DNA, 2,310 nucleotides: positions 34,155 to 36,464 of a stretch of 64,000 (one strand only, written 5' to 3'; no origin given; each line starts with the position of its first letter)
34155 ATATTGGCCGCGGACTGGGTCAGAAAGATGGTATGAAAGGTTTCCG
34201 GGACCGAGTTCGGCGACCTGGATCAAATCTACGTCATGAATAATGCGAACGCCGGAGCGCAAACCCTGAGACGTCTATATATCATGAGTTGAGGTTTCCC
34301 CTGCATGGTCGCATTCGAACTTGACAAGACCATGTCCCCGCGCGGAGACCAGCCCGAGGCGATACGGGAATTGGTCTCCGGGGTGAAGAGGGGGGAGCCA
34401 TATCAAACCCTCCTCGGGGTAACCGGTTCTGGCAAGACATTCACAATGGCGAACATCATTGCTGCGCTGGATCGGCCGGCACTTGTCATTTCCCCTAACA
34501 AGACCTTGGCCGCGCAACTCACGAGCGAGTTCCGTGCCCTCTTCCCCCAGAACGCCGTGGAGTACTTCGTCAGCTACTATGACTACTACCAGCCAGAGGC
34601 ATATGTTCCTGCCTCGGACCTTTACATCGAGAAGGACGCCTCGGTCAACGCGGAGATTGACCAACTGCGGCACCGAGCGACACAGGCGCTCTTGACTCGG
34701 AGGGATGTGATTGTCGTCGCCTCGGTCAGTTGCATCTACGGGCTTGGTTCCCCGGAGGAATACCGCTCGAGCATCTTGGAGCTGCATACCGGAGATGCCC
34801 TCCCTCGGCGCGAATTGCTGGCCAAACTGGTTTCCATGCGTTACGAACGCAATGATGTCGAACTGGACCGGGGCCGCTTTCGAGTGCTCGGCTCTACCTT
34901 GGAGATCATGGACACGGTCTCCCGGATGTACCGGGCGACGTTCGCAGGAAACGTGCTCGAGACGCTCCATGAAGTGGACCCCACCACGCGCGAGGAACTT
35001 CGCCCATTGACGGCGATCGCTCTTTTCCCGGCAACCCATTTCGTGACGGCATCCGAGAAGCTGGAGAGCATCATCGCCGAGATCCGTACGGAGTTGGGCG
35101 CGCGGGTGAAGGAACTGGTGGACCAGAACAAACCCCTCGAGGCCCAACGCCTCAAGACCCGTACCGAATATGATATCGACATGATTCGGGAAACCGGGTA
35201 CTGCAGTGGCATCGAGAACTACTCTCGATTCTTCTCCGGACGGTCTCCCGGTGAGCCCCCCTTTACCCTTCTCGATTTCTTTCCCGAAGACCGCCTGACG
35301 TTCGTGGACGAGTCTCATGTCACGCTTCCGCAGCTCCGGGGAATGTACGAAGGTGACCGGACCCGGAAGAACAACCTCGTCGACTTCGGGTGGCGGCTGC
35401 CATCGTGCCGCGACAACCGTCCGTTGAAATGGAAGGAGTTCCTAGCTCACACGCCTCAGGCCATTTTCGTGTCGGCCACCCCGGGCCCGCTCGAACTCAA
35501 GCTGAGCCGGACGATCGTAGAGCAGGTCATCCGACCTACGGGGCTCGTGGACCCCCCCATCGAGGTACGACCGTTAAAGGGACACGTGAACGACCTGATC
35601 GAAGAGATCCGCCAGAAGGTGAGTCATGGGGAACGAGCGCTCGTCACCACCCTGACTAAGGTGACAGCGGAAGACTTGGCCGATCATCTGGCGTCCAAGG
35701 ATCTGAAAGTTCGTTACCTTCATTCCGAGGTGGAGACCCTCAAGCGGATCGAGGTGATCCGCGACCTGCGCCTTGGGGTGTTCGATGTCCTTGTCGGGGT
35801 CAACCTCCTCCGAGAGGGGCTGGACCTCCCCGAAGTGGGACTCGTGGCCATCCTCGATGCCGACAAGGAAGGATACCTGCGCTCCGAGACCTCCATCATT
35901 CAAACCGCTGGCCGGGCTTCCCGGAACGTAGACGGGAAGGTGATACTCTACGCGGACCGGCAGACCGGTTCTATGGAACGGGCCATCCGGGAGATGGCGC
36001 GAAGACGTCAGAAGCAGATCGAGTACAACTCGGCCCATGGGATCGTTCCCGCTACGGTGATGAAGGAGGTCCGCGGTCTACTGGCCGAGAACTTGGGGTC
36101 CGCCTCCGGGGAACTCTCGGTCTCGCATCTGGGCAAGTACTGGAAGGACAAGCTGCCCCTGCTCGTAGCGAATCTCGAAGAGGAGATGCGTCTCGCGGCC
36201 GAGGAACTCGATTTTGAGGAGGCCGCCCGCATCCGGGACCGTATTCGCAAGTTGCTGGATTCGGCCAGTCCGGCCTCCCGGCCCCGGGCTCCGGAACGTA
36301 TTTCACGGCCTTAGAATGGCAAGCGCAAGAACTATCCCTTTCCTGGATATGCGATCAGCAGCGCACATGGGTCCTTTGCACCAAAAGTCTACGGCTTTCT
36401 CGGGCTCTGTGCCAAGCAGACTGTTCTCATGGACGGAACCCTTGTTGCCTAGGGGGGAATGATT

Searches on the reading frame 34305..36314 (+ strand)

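Call 24: search_protein_families(library=pfam, proteins=[window:34305-36314:+], max_evalue=0.00001)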
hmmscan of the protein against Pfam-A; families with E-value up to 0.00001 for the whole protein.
window:34305-36314:+ (669 aa): 5 families
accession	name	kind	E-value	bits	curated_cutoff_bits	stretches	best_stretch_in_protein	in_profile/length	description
PF17757.6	UvrB_inter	-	5e-22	78.3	22.9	1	158-246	1-91/91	UvrB interaction domain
PF12344.14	UvrB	-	9.5e-19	67.4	27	1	548-590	1-43/43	Ultra-violet resistance protein B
PF00271.37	Helicase_C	-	5.6e-17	62.4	23.5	1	428-541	3-109/110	Helicase conserved C-terminal domain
PF04851.21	ResIII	-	5.2e-11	43.2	22.5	1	10-118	2-114/164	Type III restriction enzyme, res subunit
PF02151.25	UVR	-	8.6e-09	35.3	21.5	1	621-650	4-33/36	UvrB/uvrC motif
